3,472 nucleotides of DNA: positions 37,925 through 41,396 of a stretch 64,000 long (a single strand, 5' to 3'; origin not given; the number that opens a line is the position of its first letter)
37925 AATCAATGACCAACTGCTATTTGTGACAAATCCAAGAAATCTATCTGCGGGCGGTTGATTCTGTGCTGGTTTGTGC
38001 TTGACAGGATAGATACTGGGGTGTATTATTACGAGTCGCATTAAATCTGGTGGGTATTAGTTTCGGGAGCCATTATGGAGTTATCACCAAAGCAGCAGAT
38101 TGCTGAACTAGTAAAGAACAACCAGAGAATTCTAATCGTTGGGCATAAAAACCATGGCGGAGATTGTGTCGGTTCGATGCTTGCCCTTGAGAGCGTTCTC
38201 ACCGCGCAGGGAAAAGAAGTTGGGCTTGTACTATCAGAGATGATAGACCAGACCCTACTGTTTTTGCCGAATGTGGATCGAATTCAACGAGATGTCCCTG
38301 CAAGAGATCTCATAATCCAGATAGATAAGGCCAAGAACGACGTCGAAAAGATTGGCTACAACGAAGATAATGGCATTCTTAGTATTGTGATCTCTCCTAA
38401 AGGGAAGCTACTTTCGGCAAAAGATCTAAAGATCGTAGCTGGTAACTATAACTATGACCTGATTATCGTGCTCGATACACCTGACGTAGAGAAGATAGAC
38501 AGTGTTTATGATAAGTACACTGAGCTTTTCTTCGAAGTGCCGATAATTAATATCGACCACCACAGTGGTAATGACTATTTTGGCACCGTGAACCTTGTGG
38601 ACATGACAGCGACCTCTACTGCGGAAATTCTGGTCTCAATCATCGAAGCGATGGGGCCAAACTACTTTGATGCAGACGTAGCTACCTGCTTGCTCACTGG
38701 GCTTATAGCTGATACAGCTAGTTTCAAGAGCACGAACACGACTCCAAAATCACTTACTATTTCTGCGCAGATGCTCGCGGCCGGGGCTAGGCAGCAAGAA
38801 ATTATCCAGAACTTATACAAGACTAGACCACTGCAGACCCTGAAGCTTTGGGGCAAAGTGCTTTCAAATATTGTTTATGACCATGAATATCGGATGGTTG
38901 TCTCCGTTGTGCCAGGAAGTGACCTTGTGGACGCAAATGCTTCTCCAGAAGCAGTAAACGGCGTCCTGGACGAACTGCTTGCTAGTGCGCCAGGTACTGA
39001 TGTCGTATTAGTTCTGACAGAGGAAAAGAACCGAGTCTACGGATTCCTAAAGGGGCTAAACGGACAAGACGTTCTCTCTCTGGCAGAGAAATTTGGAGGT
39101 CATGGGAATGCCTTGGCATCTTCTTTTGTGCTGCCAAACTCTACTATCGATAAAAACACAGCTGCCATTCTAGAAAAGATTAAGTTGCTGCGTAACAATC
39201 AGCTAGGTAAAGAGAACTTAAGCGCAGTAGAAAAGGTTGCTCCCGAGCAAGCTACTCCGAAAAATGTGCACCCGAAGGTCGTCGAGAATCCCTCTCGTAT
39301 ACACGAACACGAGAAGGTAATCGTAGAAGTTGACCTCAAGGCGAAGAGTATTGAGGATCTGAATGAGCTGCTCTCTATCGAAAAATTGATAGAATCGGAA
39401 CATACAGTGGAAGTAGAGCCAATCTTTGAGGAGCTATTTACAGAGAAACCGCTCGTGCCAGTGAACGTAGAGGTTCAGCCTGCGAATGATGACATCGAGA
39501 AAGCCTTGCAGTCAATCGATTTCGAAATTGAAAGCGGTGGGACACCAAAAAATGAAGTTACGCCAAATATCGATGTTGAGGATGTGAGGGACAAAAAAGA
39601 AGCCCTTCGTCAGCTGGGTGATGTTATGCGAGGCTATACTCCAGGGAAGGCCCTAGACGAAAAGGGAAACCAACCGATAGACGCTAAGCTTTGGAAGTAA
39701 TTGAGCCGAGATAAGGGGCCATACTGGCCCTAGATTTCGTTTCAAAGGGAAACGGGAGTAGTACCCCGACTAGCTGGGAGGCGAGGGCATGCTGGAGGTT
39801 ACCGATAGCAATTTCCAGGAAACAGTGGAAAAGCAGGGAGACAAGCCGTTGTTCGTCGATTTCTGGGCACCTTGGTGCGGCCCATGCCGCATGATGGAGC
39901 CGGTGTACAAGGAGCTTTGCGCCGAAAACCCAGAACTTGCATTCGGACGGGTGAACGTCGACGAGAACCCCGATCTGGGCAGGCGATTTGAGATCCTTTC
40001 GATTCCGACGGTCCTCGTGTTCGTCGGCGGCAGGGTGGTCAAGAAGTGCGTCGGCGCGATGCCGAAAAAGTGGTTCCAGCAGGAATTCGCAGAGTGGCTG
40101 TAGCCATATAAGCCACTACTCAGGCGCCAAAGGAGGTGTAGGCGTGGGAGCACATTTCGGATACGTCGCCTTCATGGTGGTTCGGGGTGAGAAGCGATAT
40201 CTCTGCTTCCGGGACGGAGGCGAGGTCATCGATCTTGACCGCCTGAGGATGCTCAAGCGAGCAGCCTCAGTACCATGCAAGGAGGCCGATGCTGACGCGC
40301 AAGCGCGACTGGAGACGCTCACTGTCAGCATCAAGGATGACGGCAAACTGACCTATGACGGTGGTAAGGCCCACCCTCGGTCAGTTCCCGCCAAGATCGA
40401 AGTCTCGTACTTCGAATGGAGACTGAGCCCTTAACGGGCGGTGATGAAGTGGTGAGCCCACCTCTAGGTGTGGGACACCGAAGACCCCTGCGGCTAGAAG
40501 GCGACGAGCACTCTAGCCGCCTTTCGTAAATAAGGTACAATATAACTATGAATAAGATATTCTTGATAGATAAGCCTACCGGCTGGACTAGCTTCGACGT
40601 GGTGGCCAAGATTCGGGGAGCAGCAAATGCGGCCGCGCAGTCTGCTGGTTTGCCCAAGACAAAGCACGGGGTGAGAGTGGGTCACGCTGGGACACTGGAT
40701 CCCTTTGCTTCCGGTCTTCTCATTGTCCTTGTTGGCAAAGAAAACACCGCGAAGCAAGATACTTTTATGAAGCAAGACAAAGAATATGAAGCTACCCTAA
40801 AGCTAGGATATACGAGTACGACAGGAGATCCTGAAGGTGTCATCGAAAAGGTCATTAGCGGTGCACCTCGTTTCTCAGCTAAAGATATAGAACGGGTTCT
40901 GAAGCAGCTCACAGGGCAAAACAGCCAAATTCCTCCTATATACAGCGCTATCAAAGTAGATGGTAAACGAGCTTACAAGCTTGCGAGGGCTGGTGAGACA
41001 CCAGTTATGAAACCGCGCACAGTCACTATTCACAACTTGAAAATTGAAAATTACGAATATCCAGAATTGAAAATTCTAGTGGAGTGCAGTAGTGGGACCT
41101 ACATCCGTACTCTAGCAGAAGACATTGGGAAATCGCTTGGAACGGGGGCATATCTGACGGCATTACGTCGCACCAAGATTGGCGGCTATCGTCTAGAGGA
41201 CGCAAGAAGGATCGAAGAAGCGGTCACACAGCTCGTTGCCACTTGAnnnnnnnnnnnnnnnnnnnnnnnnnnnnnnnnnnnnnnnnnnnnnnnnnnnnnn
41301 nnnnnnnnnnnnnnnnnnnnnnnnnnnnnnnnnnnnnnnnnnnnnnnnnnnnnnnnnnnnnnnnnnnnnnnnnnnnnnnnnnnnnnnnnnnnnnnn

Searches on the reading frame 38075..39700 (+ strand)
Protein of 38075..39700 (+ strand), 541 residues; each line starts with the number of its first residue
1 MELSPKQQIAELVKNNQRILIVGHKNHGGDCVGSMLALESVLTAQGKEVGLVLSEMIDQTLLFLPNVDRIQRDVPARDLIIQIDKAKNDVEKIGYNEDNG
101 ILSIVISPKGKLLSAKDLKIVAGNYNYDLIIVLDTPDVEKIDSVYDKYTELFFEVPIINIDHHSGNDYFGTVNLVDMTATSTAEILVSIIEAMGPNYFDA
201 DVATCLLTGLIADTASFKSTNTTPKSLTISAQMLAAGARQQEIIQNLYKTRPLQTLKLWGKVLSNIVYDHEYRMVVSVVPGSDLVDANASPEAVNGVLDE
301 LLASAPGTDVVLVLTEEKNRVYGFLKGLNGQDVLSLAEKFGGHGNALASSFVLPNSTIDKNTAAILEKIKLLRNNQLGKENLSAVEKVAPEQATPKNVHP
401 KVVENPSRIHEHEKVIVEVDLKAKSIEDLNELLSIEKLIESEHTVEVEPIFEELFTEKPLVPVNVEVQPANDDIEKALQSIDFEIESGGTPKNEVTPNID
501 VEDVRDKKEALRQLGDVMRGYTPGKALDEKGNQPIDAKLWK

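Call 7: search_protein_families(library=ncbifam, proteins=[window:38075-39700:+])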
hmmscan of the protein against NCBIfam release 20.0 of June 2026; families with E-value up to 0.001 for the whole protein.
window:38075-39700:+ (541 aa): 5 families
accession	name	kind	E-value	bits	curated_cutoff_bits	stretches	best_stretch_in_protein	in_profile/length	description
NF053633.1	OlncasPapPhNrnA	equivalog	1.8e-18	66.5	350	1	129-356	81-301/317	bifunctional oligoribonuclease/PAP phosphatase NrnA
NF003877.0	PRK05427.1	equivalog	1.7e-07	31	283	1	160-232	94-167/308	manganese-dependent inorganic pyrophosphatase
NF011110.0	PRK14538.1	equivalog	7.7e-07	27.6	707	1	127-243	446-560/838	putative bifunctional signaling protein/50S ribosomal protein L9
NF011445.0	PRK14869.2-1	equivalog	0.00012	20.7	483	0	160-232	333-406/548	putative manganese-dependent inorganic diphosphatase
NF011449.0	PRK14869.2-5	equivalog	0.00048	19.3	411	0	160-234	233-308/451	putative manganese-dependent inorganic diphosphatase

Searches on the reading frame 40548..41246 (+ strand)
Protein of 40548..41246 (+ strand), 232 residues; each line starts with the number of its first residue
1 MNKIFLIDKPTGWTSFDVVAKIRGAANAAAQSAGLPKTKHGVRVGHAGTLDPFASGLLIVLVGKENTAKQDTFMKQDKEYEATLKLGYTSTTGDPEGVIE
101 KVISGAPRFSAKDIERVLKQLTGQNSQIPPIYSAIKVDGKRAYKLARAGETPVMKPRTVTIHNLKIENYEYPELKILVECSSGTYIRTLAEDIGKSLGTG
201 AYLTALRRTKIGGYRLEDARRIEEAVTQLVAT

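Call 7: search_protein_families(library=ncbifam, proteins=[window:40548-41246:+])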
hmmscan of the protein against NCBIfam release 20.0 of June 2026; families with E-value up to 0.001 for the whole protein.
window:40548-41246:+ (232 aa): 3 families
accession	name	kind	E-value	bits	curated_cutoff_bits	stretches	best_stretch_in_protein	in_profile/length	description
TIGR00431.1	TruB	equivalog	5.9e-64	215.6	151.45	1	2-223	2-208/210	tRNA pseudouridine(55) synthase TruB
NF003280.0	PRK04270.1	equivalog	5.6e-29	100.9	242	1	4-226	33-205/323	RNA-guided pseudouridylation complex pseudouridine synthase subunit Cbf5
TIGR00425.1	CBF5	equivalog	1.3e-22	80.4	238.15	1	5-218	37-200/322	RNA-guided pseudouridylation complex pseudouridine synthase subunit Cbf5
